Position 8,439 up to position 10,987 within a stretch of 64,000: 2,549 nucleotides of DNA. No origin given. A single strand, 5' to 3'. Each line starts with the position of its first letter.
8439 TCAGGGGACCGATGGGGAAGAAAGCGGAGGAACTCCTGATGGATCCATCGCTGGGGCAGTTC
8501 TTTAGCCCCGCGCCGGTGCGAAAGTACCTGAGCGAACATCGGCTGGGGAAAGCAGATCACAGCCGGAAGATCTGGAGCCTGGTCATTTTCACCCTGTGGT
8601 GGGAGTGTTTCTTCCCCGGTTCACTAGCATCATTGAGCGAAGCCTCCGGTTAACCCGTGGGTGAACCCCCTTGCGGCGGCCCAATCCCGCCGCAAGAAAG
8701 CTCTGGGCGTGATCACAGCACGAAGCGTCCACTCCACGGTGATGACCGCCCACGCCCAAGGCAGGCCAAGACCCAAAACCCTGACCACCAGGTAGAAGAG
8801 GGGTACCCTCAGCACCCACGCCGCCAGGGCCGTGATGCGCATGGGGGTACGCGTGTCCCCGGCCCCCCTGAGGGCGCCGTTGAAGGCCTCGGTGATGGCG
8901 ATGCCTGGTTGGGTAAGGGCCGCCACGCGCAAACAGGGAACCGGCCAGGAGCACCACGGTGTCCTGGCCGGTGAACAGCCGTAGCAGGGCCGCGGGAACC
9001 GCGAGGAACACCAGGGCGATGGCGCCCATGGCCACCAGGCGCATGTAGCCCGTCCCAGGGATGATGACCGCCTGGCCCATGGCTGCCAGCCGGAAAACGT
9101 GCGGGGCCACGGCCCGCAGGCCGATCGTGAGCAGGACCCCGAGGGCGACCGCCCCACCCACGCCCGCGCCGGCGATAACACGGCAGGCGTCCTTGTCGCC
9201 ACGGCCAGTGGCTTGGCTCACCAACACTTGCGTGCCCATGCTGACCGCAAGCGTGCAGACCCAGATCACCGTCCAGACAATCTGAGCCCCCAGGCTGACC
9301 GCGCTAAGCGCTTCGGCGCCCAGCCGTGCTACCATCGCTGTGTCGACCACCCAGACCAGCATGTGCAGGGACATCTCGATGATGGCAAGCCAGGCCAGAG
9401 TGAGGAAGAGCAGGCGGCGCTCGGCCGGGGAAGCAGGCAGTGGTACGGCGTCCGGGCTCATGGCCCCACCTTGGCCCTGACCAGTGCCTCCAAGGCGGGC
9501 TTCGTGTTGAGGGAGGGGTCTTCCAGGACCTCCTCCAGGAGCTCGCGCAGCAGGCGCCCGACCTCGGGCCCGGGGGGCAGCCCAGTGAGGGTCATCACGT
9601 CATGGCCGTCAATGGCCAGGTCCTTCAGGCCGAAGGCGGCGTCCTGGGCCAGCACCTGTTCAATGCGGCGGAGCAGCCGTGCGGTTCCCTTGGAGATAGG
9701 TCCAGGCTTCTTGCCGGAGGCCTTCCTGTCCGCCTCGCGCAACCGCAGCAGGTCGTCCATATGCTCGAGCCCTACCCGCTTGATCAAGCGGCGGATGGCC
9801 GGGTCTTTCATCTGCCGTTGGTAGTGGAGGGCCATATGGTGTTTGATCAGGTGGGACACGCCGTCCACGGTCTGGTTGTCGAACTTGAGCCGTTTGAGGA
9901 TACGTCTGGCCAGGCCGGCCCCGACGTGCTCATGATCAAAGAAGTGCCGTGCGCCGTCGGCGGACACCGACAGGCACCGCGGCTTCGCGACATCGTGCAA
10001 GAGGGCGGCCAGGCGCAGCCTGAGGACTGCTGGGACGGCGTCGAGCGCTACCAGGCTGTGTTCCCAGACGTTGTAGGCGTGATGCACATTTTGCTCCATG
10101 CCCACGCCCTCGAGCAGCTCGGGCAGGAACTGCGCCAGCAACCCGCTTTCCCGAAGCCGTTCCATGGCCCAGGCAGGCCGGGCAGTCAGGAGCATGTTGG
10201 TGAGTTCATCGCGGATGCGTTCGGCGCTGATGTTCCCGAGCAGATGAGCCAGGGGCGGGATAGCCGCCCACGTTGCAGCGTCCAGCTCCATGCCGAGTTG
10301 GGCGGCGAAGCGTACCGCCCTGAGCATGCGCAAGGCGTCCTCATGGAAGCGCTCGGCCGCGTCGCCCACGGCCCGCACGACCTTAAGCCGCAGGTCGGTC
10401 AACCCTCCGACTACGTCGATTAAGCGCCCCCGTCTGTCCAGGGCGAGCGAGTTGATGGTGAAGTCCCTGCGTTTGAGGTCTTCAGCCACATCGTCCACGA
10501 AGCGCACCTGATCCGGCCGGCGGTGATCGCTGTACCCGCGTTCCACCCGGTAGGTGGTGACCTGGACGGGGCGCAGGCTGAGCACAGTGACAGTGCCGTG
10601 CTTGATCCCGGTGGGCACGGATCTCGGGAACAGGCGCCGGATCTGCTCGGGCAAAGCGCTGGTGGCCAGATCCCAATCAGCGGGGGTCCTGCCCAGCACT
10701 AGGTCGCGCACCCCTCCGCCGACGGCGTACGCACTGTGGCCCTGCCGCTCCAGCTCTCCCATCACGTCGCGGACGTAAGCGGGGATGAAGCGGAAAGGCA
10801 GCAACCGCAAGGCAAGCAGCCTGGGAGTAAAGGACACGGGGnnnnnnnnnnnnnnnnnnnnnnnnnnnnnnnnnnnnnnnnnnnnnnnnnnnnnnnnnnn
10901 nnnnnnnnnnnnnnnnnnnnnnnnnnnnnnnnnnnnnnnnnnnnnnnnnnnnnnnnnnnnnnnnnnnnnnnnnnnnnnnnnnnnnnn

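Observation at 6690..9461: Low-GC asnB island ends where a MATE efflux gene is truncated and frameshifted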

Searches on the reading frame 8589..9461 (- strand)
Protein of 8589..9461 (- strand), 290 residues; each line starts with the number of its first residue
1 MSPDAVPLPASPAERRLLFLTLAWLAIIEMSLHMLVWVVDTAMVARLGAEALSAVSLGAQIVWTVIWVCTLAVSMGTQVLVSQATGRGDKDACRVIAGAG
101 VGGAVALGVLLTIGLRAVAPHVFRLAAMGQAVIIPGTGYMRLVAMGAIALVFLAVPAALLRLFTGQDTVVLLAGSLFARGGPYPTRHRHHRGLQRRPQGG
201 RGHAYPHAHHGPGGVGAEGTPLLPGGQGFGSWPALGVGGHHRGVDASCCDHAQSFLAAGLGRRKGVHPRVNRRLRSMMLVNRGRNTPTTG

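Call 4: search_protein_families(library=pfam, proteins=[window:8589-9461:-], max_evalue=0.01)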
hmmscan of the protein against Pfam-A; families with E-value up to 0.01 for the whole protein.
window:8589-9461:- (290 aa): 1 family
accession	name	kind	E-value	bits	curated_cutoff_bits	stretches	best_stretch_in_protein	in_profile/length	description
PF01554.23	MatE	-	1e-14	55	24.9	1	26-161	2-136/161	MatE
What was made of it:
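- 8630..9461 (-): MATE efflux transporter pseudogene. It runs from the ATG at 9461 (ATGA overlap with the CCA gene stop) to the frame-B stop at 8630. It retains TM1-3 and TM9-12. Pfam MatE hits in two different frames (call 4).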

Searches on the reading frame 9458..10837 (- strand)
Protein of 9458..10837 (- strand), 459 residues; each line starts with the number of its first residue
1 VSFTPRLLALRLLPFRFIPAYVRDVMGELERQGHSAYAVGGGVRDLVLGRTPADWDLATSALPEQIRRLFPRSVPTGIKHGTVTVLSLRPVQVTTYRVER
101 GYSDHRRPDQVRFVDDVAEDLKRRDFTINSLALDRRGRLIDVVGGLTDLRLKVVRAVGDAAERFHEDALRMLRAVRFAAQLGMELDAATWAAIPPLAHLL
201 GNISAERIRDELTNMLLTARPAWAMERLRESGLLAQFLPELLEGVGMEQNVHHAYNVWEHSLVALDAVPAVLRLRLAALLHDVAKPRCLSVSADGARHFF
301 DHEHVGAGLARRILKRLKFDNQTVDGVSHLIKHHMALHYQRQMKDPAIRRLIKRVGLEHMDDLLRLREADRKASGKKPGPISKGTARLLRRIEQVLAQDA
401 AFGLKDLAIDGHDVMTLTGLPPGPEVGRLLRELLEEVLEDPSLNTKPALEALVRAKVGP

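Call 4: search_protein_families(library=pfam, proteins=[window:9458-10837:-], max_evalue=0.01)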
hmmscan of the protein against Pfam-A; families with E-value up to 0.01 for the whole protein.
window:9458-10837:- (459 aa): 4 families
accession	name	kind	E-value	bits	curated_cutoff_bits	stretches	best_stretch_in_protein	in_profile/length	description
PF01743.26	PolyA_pol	-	1.8e-34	119.3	23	1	36-155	1-126/126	Poly A polymerase head domain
PF12627.12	PolyA_pol_RNAbd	-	7.7e-19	67.7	22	1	182-241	1-60/64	Probable RNA and SrmB- binding site of polymerase A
PF13735.12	tRNA_NucTran2_2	-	6.4e-12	46.1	27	1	310-452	24-148/149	tRNA nucleotidyltransferase domain 2 putative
PF01966.28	HD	-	3.8e-07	30.8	22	1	252-339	3-90/116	HD domain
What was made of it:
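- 9458..10837 (-): CCA-adding tRNA nucleotidyltransferase gene, native and directly upstream of MATE on the same strand. Pfam, call 4.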

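Call 17: find_related_loci(query=window:9458-10837:-, collection=genome_contigs, flank=10000)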
Query window:9458-10837:- (459 aa) in genome_contigs; peptide patterns used: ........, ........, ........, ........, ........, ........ (x = any residue, [..] = any of these).
145 stretches matched a pattern; 22 encode a relative of the query (tblastn E <= 1e-3); 22 distinct loci.
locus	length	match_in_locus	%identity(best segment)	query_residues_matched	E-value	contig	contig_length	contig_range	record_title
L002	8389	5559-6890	59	5-449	3e-156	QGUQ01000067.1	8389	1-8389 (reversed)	MAG: Bacillota bacterium isolate ZC4RG37 NODE_5529_length_8389_cov_6.259259, whole genome shotgun sequence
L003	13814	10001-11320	59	16-454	3e-157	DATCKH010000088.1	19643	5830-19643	MAG TPA_asm: Thermaerobacter sp. isolate SMAG_U7091 k141_645513, whole genome shotgun sequence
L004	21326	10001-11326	48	18-458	5e-109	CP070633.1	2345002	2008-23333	MAG: Candidatus Coatesbacteria bacterium isolate bin961 chromosome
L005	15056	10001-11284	47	18-449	2e-106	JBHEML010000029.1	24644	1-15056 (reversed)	MAG: Candidatus Limnocylindria bacterium isolate S3_bin.24.strict S3_NODE_29, whole genome shotgun sequence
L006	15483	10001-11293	49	23-454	1e-105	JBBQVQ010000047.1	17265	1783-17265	MAG: Candidatus Limnocylindria bacterium isolate Co_metawrap_2004 Cmw_2004_k141_3765499_length_17265_cov_18.0000, whole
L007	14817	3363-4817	41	5-449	2e-102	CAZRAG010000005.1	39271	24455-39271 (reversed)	MAG TPA_asm: uncultured Pseudomonadales bacterium isolate SRP093185_co1_24 genome assembly, contig: NODE_442_length_3927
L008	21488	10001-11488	39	25-458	8e-99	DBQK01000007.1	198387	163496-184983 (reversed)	MAG TPA_asm: Patescibacteria group bacterium UBA1396 UBA1396_contig_2274, whole genome shotgun sequence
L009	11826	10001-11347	42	18-449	3e-97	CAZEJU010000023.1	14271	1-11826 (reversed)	MAG TPA_asm: uncultured Gammaproteobacteria bacterium isolate binchicken_co105_439 genome assembly, contig: NODE_5343_le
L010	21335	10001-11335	43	18-456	2e-96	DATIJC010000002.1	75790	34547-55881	MAG TPA_asm: Patescibacteria group bacterium isolate SMAG_U15681 k141_418741, whole genome shotgun sequence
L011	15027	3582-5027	40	18-449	2e-93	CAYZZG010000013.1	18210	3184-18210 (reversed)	MAG TPA_asm: uncultured Gammaproteobacteria bacterium isolate binchicken_co251_287 genome assembly, contig: NODE_4201_le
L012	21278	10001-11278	40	37-454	1e-73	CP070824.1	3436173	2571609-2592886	MAG: Candidatus Zixiibacteriota bacterium isolate bin1124 chromosome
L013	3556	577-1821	38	18-449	1e-69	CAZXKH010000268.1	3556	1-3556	MAG TPA_asm: uncultured Clostridia bacterium isolate binchicken_co32_411 genome assembly, contig: NODE_49727_length_3556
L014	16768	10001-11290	38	37-458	4e-67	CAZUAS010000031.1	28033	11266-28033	MAG TPA_asm: uncultured Ignavibacteriales bacterium isolate binchicken_co43_183 genome assembly, contig: NODE_2732_lengt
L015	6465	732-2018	38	32-452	1e-66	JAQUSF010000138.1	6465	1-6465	MAG: Candidatus Zixiibacteriota bacterium isolate STD1_90 NODE_41582_length_6465_cov_3.105238_Sandtown_D1, whole genome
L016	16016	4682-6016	37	20-452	8e-67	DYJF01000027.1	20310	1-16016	MAG TPA_asm: Bdellovibrio sp. isolate FI88_57_8 Afr_mines_FI88_980_length_20310_cov_3_309800, whole genome shotgun seque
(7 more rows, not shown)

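Call 27: search_protein_families(library=pfam, proteins=[L003:11504-12682:+, L003:12591-13742:-, L003:7706-9535:+, L002:7056-8252:+, L002:7101-8366:-, L002:3143-5113:+], max_evalue=0.001)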
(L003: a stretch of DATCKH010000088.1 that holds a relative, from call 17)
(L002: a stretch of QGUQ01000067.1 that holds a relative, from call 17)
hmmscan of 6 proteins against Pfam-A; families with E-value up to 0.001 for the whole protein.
L003:11504-12682:+ (392 aa): 2 families
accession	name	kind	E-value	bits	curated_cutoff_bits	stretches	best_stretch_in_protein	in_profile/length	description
PF00557.29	Peptidase_M24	-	1.2e-70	237.9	23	1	158-365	2-208/208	Metallopeptidase family M24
PF01321.24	Creatinase_N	-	5.8e-12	46.7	22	1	10-149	1-127/128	Creatinase/Prolidase N-terminal domain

L003:12591-13742:- (383 aa): 0 families

L003:7706-9535:+ (609 aa): 11 families
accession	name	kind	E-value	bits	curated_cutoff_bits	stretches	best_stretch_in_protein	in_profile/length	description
PF01434.24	Peptidase_M41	-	1.9e-73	246.8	29.9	1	410-598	1-190/191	Peptidase family M41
PF00004.35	AAA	-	1.2e-45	155.6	21.2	1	196-328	1-130/131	ATPase family associated with various cellular activities (AAA)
PF17862.7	AAA_lid_3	-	1.5e-18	66.4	27.2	1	351-395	1-45/45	AAA+ lid domain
PF06480.20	FtsH_ext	-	8.4e-10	39.2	25.5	1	11-101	1-103/103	FtsH Extracellular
PF05496.18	RuvB_N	-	7.1e-06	26.3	27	1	158-262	5-94/159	Holliday junction DNA helicase RuvB P-loop domain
PF13191.12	AAA_16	-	4.1e-05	24.6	32.6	0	193-218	24-49/167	AAA ATPase domain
PF07728.20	AAA_5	-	4.7e-05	23.9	22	1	195-266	1-80/139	AAA domain (dynein-related subfamily)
PF13173.12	AAA_14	-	6.6e-05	23.4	27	0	196-264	5-74/129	AAA domain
PF01695.23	IstB_IS21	-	0.00017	21.6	24.1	1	195-233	94-135/238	IstB-like ATP binding protein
PF06068.19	TIP49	-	0.00025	20.8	23.8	1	194-230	51-89/347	TIP49 P-loop domain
PF13479.12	AAA_24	-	0.00071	19.9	27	0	195-212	4-21/195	AAA domain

L002:7056-8252:+ (398 aa): 2 families
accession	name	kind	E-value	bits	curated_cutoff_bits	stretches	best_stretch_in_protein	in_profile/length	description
PF00557.29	Peptidase_M24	-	7.6e-71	238.6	23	1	158-365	2-208/208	Metallopeptidase family M24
PF01321.24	Creatinase_N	-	3.1e-15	57.3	22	1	12-149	1-127/128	Creatinase/Prolidase N-terminal domain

L002:7101-8366:- (421 aa): 0 families

L002:3143-5113:+ (656 aa): 11 families
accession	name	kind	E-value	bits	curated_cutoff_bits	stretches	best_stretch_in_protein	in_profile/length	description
PF01434.24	Peptidase_M41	-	3.4e-74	249.3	29.9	1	457-645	1-190/191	Peptidase family M41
PF00004.35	AAA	-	6.3e-46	156.5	21.2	1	243-375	1-130/131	ATPase family associated with various cellular activities (AAA)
PF17862.7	AAA_lid_3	-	1.8e-18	66.2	27.2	1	398-442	1-45/45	AAA+ lid domain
PF06480.20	FtsH_ext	-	4.3e-09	37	25.5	1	58-148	1-103/103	FtsH Extracellular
PF05496.18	RuvB_N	-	8e-06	26.1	27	1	205-309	5-94/159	Holliday junction DNA helicase RuvB P-loop domain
PF13191.12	AAA_16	-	2.5e-05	25.3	32.6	0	240-265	24-49/167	AAA ATPase domain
PF07728.20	AAA_5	-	5.4e-05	23.7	22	1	242-313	1-80/139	AAA domain (dynein-related subfamily)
PF13173.12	AAA_14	-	8.1e-05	23.1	27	0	243-311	5-74/129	AAA domain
PF01695.23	IstB_IS21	-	0.00018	21.5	24.1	1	242-280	94-135/238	IstB-like ATP binding protein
PF06068.19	TIP49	-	0.00029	20.6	23.8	1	241-277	51-89/347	TIP49 P-loop domain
PF13479.12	AAA_24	-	0.00079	19.8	27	0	242-260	4-22/195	AAA domain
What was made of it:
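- The Thermaerobacter-like MAGs L002 and L003 have an M24 peptidase after the CCA gene (calls 17, 27).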

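Call 34: find_encoding_contigs(protein=window:9458-10837:-, flank=10000, max_places=6)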
Protein window:9458-10837:- (459 aa): no gene with exactly this product is on record in the collection.

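Call 43: find_related_loci(query=window:9458-10837:-, collection=metagenome_contigs, flank=8000)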
Query window:9458-10837:- (459 aa) in metagenome_contigs; peptide patterns used: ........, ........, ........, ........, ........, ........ (x = any residue, [..] = any of these).
211 stretches matched a pattern; 26 encode a relative of the query (tblastn E <= 1e-3); 26 distinct loci.
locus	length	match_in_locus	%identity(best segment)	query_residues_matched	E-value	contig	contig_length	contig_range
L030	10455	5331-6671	48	5-454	2e-114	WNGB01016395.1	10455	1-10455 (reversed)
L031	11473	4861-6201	48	5-454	7e-114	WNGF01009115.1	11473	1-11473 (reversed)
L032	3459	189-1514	48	17-457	3e-115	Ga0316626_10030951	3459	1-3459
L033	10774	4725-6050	46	19-454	1e-99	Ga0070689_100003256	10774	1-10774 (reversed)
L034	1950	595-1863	46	29-451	3e-105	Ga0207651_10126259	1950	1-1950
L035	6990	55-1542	39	25-458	3e-98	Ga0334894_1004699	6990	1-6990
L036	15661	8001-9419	39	18-451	4e-96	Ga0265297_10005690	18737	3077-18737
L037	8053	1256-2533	42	18-437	6e-94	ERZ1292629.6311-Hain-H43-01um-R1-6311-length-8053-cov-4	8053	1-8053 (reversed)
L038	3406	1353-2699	46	19-455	5e-95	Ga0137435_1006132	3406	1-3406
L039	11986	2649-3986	39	18-449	2e-91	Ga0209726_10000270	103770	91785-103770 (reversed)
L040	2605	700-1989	41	18-449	2e-92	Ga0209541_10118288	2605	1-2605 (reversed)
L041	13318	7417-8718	35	18-449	6e-87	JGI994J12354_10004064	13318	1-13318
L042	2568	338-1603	42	19-453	7e-89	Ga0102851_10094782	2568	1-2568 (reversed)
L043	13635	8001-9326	38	18-456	1e-85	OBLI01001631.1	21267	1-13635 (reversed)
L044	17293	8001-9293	39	18-449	8e-85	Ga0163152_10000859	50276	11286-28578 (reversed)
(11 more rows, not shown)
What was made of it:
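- The metagenome scan found nothing above 48% identity (call 43).
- Tried and rejected: The metagenome_contigs scan with the same protein found nothing above 48% identity (call 43).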
